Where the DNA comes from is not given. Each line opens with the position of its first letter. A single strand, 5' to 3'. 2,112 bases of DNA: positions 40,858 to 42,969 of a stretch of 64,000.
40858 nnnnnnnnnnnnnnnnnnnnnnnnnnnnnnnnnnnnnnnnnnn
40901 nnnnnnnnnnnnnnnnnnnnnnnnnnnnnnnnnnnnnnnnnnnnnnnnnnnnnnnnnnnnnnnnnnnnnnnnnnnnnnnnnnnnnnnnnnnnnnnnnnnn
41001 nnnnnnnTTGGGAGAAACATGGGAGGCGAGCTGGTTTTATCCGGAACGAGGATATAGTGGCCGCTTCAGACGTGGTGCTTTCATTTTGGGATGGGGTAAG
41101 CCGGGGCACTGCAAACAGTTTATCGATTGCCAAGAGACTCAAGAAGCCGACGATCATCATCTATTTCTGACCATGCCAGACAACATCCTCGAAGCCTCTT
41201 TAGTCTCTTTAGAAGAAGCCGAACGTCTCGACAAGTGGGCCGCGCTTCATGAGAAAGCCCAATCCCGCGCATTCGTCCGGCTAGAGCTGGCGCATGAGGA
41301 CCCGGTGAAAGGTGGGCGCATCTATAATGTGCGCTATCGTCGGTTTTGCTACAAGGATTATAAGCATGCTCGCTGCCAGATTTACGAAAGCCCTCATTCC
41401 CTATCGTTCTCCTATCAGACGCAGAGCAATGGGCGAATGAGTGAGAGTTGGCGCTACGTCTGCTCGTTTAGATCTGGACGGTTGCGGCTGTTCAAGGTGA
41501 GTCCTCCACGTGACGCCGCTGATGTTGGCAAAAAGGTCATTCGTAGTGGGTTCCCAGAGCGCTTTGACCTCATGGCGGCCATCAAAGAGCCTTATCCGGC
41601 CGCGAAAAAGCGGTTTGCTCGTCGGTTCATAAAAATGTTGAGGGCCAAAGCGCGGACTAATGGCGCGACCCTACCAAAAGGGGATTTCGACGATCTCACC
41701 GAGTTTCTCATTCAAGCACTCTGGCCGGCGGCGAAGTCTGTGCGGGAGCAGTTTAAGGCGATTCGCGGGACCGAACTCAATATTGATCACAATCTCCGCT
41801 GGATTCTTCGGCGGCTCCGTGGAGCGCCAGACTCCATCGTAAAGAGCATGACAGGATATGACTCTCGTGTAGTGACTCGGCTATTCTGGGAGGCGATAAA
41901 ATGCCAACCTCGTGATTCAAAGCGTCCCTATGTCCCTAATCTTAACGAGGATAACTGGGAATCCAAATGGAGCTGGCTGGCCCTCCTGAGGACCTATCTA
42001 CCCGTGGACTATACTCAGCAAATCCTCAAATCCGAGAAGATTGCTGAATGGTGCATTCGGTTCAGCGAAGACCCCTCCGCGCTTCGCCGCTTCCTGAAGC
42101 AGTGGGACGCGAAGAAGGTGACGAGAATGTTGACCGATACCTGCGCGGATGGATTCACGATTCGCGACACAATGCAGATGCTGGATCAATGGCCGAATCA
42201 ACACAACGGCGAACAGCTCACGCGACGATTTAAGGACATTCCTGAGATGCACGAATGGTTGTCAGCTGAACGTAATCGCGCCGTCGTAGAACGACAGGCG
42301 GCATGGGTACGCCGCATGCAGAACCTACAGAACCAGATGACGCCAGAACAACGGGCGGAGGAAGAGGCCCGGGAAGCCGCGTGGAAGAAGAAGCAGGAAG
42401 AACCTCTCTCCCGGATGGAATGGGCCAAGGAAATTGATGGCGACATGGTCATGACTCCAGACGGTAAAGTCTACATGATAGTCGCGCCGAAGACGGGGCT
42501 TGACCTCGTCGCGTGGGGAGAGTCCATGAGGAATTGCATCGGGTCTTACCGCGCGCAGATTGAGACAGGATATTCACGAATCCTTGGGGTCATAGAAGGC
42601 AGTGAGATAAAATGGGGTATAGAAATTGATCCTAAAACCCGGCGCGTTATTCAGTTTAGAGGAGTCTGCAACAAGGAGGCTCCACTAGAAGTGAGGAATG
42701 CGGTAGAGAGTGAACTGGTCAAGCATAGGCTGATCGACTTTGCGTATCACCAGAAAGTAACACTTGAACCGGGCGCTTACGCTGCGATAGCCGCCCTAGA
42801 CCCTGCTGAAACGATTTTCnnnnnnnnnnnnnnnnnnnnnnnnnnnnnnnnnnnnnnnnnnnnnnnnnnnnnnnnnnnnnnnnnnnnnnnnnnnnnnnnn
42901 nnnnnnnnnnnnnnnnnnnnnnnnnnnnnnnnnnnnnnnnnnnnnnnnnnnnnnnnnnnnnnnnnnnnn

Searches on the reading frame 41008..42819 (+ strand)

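Call 44: search_protein_families(library=pfam, proteins=[window:41008-42819:+], max_evalue=0.01)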
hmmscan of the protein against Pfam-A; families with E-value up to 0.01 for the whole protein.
window:41008-42819:+ (604 aa): 1 family
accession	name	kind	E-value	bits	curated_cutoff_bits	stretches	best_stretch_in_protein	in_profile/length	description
PF14284.11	PcfJ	-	3.1e-13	50.2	25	1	386-560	3-140/147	PcfJ-like protein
